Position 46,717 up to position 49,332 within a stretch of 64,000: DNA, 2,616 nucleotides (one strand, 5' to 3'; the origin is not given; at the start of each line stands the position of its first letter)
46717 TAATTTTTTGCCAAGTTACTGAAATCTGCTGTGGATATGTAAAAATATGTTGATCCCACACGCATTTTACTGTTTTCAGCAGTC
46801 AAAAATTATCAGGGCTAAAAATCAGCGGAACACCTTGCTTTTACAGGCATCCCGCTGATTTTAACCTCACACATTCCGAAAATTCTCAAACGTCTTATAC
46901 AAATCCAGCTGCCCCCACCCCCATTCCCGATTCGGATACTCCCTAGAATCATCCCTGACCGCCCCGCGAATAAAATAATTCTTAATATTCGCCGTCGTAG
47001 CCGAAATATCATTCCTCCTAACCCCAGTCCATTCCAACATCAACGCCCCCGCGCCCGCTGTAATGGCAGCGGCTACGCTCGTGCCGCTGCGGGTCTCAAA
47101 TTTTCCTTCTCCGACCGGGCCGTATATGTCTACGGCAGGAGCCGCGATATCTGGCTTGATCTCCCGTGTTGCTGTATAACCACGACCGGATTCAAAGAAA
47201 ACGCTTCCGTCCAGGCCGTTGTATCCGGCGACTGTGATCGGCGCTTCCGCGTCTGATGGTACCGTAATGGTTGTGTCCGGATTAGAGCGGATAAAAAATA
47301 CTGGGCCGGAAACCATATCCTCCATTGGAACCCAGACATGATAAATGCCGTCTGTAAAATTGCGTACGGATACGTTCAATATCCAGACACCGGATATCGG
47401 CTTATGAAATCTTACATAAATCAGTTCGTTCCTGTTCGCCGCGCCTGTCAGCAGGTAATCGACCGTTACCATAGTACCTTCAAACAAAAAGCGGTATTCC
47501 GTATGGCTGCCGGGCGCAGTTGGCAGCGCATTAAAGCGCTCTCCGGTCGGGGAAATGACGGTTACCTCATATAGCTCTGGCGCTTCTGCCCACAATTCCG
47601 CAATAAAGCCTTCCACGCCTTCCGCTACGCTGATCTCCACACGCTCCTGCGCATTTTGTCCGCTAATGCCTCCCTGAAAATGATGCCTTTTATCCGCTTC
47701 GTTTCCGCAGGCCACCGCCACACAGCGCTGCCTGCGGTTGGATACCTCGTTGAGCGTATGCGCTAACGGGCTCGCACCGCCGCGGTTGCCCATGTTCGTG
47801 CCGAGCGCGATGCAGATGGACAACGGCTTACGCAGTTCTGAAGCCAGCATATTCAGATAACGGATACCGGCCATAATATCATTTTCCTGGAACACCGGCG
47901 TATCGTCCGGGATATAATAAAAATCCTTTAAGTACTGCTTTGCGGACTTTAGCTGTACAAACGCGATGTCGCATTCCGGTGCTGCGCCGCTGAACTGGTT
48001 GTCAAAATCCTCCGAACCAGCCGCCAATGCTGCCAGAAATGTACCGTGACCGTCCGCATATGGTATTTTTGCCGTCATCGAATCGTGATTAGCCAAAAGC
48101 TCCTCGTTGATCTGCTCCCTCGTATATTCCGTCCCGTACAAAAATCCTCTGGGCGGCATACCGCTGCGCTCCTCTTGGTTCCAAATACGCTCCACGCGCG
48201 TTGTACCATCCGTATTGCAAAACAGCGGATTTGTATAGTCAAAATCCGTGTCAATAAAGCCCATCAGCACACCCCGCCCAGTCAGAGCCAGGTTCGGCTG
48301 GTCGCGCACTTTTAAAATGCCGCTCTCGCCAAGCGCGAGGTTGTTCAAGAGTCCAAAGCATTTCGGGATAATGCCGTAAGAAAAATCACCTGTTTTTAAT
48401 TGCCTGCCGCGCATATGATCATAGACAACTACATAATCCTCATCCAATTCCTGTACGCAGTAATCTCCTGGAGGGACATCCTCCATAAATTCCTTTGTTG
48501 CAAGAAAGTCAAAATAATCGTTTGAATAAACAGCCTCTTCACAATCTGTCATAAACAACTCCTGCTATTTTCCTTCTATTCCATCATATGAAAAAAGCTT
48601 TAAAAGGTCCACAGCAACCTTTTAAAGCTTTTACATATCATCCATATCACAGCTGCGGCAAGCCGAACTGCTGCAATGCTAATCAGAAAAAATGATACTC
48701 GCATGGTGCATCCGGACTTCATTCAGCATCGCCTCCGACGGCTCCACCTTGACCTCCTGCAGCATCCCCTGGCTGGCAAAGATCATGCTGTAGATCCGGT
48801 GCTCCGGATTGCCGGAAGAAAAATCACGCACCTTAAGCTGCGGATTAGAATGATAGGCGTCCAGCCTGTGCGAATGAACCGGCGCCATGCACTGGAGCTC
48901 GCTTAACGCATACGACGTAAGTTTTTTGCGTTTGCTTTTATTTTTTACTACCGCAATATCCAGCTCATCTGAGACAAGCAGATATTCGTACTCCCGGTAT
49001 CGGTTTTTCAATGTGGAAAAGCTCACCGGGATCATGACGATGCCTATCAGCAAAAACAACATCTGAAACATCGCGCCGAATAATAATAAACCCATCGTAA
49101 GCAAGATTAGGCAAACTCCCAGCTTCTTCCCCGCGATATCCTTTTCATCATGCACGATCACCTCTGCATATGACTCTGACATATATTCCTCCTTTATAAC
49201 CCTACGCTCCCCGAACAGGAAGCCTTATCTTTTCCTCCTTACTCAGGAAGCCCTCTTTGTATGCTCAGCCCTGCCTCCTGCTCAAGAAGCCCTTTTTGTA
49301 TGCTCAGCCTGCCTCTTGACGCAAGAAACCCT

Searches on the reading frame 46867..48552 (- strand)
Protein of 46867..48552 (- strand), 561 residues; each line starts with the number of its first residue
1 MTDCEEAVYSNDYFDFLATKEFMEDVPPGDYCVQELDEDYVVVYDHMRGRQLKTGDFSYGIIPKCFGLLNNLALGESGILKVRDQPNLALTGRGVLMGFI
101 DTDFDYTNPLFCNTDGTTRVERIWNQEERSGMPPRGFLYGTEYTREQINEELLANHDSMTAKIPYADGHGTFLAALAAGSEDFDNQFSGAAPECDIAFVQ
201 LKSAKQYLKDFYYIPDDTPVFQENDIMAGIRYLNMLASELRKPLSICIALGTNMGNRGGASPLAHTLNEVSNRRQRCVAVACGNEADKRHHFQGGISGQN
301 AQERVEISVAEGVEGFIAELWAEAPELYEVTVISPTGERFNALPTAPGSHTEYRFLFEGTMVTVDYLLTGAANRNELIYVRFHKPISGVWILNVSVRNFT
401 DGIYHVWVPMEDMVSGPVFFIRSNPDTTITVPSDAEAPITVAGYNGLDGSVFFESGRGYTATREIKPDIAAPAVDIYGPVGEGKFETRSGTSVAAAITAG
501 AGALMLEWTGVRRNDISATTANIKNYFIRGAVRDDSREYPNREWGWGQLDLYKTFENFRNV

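Call 17: find_encoding_contigs(protein=window:46867-48552:-, flank=10000, max_places=10)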
Protein window:46867-48552:- (561 aa): 21 contigs read that carry it; 7 places shown.
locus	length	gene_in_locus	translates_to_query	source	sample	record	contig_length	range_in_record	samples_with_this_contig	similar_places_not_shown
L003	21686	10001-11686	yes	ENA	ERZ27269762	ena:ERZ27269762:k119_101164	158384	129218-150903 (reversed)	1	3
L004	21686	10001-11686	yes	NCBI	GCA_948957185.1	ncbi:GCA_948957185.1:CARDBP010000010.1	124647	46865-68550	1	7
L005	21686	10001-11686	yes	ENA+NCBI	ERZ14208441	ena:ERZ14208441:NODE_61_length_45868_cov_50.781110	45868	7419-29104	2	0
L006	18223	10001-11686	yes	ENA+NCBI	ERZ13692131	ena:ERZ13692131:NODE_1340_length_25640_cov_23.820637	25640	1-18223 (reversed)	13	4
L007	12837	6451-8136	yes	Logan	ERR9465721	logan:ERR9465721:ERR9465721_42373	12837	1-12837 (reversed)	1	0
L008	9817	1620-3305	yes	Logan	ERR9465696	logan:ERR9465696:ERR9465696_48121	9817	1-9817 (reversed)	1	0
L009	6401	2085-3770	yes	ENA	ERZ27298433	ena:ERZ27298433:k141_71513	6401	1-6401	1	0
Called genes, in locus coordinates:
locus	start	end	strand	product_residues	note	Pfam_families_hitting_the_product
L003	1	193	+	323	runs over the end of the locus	PF13328:HD_4, PF01966:HD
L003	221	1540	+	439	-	PF17125:Methyltr_RsmF_N, PF01189:Methyltr_RsmB-F, PF17126:RsmF_methylt_CI, PF13636:Methyltranf_PUA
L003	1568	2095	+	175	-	PF04138:GtrA_DPMS_TM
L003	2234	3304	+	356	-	PF00483:NTP_transferase, PF12804:NTP_transf_3, PF22640:ManC_GMP_beta-helix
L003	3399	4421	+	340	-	PF01063:Aminotran_4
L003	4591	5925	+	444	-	-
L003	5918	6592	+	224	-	PF19845:DUF6320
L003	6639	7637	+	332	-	PF10340:Say1_Mug180, PF20434:BD-FAE, PF07859:Abhydrolase_3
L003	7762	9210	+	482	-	PF00493:MCM (weak), PF01078:Mg_chelatase (faint), PF05496:RuvB_N (faint), PF07724:AAA_2, PF00004:AAA, PF07728:AAA_5 (weak), PF10431:ClpB_D2-small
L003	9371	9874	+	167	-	PF19601:DUF6106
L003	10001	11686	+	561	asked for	PF00082:Peptidase_S8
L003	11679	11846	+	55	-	-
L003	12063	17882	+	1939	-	PF01807:Zn_ribbon_DnaG, PF08275:DNAG_N (weak), PF13155:Toprim_2, PF00078:RVT_1 (faint)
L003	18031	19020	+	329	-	PF13310:Virulence_RhuM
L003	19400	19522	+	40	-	-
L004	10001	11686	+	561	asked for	PF00082:Peptidase_S8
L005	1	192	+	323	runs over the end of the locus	PF13328:HD_4, PF01966:HD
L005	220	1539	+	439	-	PF17125:Methyltr_RsmF_N, PF01189:Methyltr_RsmB-F, PF17126:RsmF_methylt_CI, PF13636:Methyltranf_PUA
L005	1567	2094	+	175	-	PF04138:GtrA_DPMS_TM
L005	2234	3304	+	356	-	PF00483:NTP_transferase, PF12804:NTP_transf_3, PF22640:ManC_GMP_beta-helix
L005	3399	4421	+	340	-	PF01063:Aminotran_4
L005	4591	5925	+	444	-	-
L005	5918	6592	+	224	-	PF19845:DUF6320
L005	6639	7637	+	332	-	PF10340:Say1_Mug180, PF20434:BD-FAE, PF07859:Abhydrolase_3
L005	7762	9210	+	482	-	PF00493:MCM (weak), PF01078:Mg_chelatase (faint), PF05496:RuvB_N (faint), PF07724:AAA_2, PF00004:AAA, PF07728:AAA_5 (weak), PF10431:ClpB_D2-small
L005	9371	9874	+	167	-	PF19601:DUF6106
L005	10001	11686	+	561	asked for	PF00082:Peptidase_S8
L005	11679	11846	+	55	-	-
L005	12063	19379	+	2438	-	PF01807:Zn_ribbon_DnaG, PF08275:DNAG_N (faint), PF13155:Toprim_2, PF00078:RVT_1 (faint)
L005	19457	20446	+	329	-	PF13310:Virulence_RhuM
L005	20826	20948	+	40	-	-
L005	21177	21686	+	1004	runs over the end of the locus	PF13191:AAA_16 (faint)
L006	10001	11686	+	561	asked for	PF00082:Peptidase_S8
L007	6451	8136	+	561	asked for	PF00082:Peptidase_S8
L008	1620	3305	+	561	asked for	PF00082:Peptidase_S8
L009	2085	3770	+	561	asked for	PF00082:Peptidase_S8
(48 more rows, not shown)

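Call 47: search_protein_families(library=pfam, proteins=[window:46867-48552:-], max_evalue=0.01)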
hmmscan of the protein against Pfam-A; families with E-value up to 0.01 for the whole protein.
window:46867-48552:- (561 aa): 1 family
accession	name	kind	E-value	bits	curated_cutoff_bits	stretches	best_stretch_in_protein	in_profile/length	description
PF00082.27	Peptidase_S8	-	2.4e-22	80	21.8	2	424-547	159-288/288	Subtilase family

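Call 52: find_homologous_proteins(query=window:46867-48552:-, max_evalue=1e-50)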
Query window:46867-48552:- (561 aa): 2788 proteins with E <= 1e-50 among 8000 candidates; the best 120 are listed.
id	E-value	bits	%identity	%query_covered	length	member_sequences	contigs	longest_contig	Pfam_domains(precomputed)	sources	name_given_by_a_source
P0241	0.0e+0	1248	94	100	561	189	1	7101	PF00082.28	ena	-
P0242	0.0e+0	1118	84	100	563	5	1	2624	PF00082.28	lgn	-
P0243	0.0e+0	1109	83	100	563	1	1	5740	PF00082.28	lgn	-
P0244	0.0e+0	1101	81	100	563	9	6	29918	PF00082.28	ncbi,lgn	-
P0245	0.0e+0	1100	81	100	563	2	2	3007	PF00082.28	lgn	-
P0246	0.0e+0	1091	84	97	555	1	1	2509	PF00082.28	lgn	-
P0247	0.0e+0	1083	83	97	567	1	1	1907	PF00082.28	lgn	-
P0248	0.0e+0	1066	79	100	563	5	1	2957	PF00082.28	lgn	-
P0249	0.0e+0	1058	77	100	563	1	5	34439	PF00082.28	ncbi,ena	-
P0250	0.0e+0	1057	81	97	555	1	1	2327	PF00082.28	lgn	-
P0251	0.0e+0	1046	77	100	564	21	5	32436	PF00082.28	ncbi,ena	-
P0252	0.0e+0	1027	76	100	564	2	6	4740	PF00082.28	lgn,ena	-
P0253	0.0e+0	1021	76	100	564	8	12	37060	PF00082.28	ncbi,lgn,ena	-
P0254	1.3e-296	1002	75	100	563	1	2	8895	PF00082.28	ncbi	-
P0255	1.6e-291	986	73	100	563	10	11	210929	PF00082.28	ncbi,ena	-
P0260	5.2e-276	934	69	100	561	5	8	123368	PF00082.28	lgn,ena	-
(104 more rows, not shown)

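Call 53: find_encoding_contigs(protein=P0244, flank=10000, max_places=3)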
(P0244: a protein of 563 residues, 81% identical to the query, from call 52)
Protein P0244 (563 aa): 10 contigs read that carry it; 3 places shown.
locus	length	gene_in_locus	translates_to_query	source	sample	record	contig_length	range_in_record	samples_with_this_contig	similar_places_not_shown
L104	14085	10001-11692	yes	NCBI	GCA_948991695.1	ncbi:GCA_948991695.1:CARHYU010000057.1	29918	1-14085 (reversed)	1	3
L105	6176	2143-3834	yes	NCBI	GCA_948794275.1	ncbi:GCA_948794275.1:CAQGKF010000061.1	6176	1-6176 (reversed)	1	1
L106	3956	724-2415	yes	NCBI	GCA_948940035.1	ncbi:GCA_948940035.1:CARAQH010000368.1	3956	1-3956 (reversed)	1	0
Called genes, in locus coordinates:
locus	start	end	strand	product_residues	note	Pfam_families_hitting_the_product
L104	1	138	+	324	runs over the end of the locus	PF13328:HD_4, PF01966:HD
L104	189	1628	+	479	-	PF17125:Methyltr_RsmF_N, PF01189:Methyltr_RsmB-F, PF17126:RsmF_methylt_CI, PF13636:Methyltranf_PUA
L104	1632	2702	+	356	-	PF00483:NTP_transferase, PF12804:NTP_transf_3, PF22640:ManC_GMP_beta-helix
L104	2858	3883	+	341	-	PF01063:Aminotran_4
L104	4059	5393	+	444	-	-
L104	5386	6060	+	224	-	PF19845:DUF6320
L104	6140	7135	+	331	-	PF10340:Say1_Mug180, PF20434:BD-FAE, PF07859:Abhydrolase_3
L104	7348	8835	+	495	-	PF00493:MCM (weak), PF05496:RuvB_N (faint), PF01078:Mg_chelatase (faint), PF00004:AAA, PF07724:AAA_2, PF07728:AAA_5 (weak), PF10431:ClpB_D2-small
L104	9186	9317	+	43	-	-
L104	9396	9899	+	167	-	PF19601:DUF6106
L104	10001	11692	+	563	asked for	PF00082:Peptidase_S8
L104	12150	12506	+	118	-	-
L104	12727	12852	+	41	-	-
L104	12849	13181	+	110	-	PF01909:NTP_transf_2, PF18765:Polbeta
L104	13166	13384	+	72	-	PF05168:HEPN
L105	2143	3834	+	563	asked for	PF00082:Peptidase_S8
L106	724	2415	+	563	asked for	PF00082:Peptidase_S8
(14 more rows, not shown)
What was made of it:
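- A sister species carries MNT/HEPN there (call 53).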

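Call 54: find_encoding_contigs(protein=P0255, flank=10000, max_places=3)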
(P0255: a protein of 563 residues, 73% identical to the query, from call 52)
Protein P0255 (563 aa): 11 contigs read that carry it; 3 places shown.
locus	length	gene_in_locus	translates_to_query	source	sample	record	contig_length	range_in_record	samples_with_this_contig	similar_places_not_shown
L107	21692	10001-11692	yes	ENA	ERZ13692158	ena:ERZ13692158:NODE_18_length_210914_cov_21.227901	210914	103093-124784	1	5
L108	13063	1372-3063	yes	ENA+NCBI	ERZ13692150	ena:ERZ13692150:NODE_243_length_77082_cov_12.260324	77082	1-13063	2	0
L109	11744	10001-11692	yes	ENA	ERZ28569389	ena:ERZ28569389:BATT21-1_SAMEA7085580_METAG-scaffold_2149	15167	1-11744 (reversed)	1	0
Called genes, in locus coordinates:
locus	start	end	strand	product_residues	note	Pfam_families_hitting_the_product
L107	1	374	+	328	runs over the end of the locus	PF01073:3Beta_HSD, PF01370:Epimerase, PF02719:Polysacc_synt_2, PF04321:RmlD_sub_bind, PF05368:NmrA (weak), PF07993:NAD_binding_4 (weak), PF13460:NAD_binding_10, PF16363:GDP_Man_Dehyd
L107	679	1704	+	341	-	PF00586:AIRS, PF02769:AIRS_C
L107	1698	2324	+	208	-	PF00551:Formyl_trans_N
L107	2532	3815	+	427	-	PF02844:GARS_N, PF01071:GARS_A, PF02786:CPSase_L_D2 (weak), PF02222:ATP-grasp (weak), PF02843:GARS_C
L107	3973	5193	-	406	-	PF00764:Arginosuc_synth, PF20979:Arginosuc_syn_C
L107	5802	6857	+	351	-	PF01118:Semialdhyde_dh, PF22698:Semialdhyde_dhC_1, PF02774:Semialdhyde_dhC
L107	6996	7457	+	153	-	PF00583:Acetyltransf_1, PF13673:Acetyltransf_10, PF13508:Acetyltransf_7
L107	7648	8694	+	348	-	PF00696:AA_kinase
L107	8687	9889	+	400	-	PF00202:Aminotran_3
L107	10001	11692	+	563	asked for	PF00082:Peptidase_S8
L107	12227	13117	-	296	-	PF12773:DZR (faint)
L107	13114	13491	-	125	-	-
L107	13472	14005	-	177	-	PF04542:Sigma70_r2, PF08281:Sigma70_r4_2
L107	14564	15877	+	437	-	PF13421:Band_7_1, PF01145:Band_7 (weak)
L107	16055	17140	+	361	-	-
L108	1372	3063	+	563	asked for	PF00082:Peptidase_S8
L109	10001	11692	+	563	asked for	PF00082:Peptidase_S8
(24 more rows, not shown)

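Call 55: find_encoding_contigs(protein=P0260, flank=10000, max_places=3)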
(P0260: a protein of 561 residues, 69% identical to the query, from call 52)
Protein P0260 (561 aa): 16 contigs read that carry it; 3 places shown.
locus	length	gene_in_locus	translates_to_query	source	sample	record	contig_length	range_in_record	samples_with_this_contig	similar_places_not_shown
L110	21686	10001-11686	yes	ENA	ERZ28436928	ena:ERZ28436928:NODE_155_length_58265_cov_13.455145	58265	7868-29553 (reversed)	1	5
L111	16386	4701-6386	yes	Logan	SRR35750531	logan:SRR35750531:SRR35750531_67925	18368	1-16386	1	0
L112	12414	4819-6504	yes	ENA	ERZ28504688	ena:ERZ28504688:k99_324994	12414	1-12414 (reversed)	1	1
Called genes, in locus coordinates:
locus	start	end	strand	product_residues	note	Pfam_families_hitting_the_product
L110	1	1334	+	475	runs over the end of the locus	PF05958:tRNA_U5-meth_tr, PF02475:TRM5-TYW2_MTfase (weak), PF13847:Methyltransf_31, PF13649:Methyltransf_25 (weak)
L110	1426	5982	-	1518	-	PF02837:Glyco_hydro_2_N, PF22666:Glyco_hydro_2_N2, PF00703:Glyco_hydro_2, PF02836:Glyco_hydro_2_C, PF13385:Laminin_G_3, PF16353:LacZ_4, PF02929:Bgal_small_N, PF13306:LRR_5, +1 more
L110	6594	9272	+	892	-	PF21152:YgjK_N, PF22422:MGH1-like_GH, PF01204:Trehalase, PF03200:Glyco_hydro_63, PF17389:Bac_rhamnosid6H (weak)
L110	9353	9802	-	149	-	PF00293:NUDIX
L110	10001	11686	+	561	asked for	PF00082:Peptidase_S8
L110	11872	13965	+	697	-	PF05045:RgpF, PF17836:PglD_N (faint), PF22674:C2185-like_N (weak)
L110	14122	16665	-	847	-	PF04464:Glyphos_transf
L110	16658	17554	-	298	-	PF04991:LicD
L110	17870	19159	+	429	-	PF01467:CTP_transf_like, PF13714:PEP_mutase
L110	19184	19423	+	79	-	-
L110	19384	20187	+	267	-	PF00149:Metallophos, PF12850:Metallophos_2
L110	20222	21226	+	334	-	PF01073:3Beta_HSD, PF01370:Epimerase, PF02719:Polysacc_synt_2, PF16363:GDP_Man_Dehyd, PF07993:NAD_binding_4 (weak)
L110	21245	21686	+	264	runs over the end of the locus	PF20202:DUF6564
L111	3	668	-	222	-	?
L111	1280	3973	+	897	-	PF21152:YgjK_N, PF22422:MGH1-like_GH, PF01204:Trehalase, PF03200:Glyco_hydro_63, PF17389:Bac_rhamnosid6H (weak)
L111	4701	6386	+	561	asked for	PF00082:Peptidase_S8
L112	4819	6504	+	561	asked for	PF00082:Peptidase_S8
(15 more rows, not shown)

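Call 57: search_protein_families(library=padloc, proteins=[L005:12063-19379:+, L005:19457-20446:+, L005:11679-11846:+], max_evalue=0.001)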
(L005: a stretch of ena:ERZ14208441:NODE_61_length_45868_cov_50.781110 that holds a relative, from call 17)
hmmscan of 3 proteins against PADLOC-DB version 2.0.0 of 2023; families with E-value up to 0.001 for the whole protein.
L005:12063-19379:+ (2438 aa): 17 families
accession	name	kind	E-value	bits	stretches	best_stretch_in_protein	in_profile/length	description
PDLC03767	RT_UG29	-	0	1629.6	1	6-2432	3-2273/2280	DRT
PDLC03800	RTasDnaG-like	-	9.1e-29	98.6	1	18-333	55-346/550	DRT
PDLC03757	Drt2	-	1.1e-12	45.8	1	637-828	177-355/502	DRT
PDLC03778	RT_UG39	-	1.4e-12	45.4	1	647-823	186-358/541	DRT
PDLC03773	RT_UG34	-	6.6e-12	43.1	1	615-830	113-285/512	DRT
PDLC01607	RT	-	7.1e-10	37.3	1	647-828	28-145/161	"CAS-I,CAS-II,CAS-III,CAS-IV,CAS-V,CAS-VI; acquisition_associated"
PDLC03768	Drt3a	-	8e-10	36.7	1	741-836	181-253/411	DRT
PDLC03756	RT_UG19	-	1.9e-07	28.6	1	740-973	195-392/562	DRT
PDLC03761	RT_UG23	-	6.8e-06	22.9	1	746-829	188-259/489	DRT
PDLC02940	RT_II-A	-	1.3e-05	22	1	745-828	318-392/477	-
PDLC02941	RT_II-A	-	1.4e-05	22.4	1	747-820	149-213/309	-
PDLC02939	RT_II-A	-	1.9e-05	22.3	1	755-822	150-208/304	-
PDLC01136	RT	-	0.00014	19.4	0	658-827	125-239/263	RT (reverse transcriptase)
PDLC02936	RT_I-A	-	0.00015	19.1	1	755-820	153-209/308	-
PDLC03779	RT_UG4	-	0.0002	18.6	1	743-827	168-240/307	DRT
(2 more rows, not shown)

L005:19457-20446:+ (329 aa): 37 families (the best 25 are shown)
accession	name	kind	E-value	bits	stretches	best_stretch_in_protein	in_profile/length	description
PDLC04843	PDC-S05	-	3.7e-174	576.6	1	3-325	5-324/330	-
PDLC04853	PDC-S05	-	4.5e-139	461.3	1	3-323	5-325/336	-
PDLC04851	PDC-S05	-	5e-134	444.7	1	3-324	9-335/342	-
PDLC04852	PDC-S05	-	1e-125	417.2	1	3-309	10-320/346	-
PDLC04868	PDC-S05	-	3e-117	389.5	1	3-307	5-318/335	-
PDLC04864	PDC-S05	-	1.8e-116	386.2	1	60-326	3-269/277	-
PDLC04871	PDC-S05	-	4.5e-110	366.7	1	2-308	129-444/468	-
PDLC04870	PDC-S05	-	5.6e-95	314.8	1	3-202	8-209/214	-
PDLC04876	PDC-S05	-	7.4e-63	209.4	1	3-162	7-171/174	-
PDLC04858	PDC-S05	-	5.3e-60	199.1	1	3-128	4-129/138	-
PDLC04965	PDC-S23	-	5.9e-54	181.6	1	3-143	4-145/327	-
PDLC04964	PDC-S23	-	3.8e-53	178.8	1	1-142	1-146/331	-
PDLC04854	PDC-S05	-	2.8e-52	175.4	1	1-164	1-171/212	-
PDLC04874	PDC-S05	-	3.1e-52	174.4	1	5-126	7-126/165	-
PDLC04872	PDC-S05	-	1.6e-51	172.1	1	3-128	4-132/152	-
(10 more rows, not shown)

L005:11679-11846:+ (55 aa): 0 families
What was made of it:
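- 46871..46932 (.): Insertion junction of the defence hotspot at the 3' end of the S8 peptidase gene. The insert carries DRT RT_UG29 and a PDC-S05/RhuM gene (calls 17, 57).
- Sister strains carry DRT RT_UG29 (1629 bits) and PDC-S05 at the same site (calls 17, 57).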

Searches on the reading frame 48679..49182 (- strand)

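Call 47: search_protein_families(library=pfam, proteins=[window:48679-49182:-], max_evalue=0.01)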
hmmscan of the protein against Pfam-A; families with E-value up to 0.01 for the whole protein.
window:48679-49182:- (167 aa): 1 family
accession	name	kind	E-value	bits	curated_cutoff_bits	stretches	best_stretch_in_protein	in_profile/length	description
PF19601.4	DUF6106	-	1.4e-09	38.6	25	1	3-159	6-166/173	Family of unknown function (DUF6106)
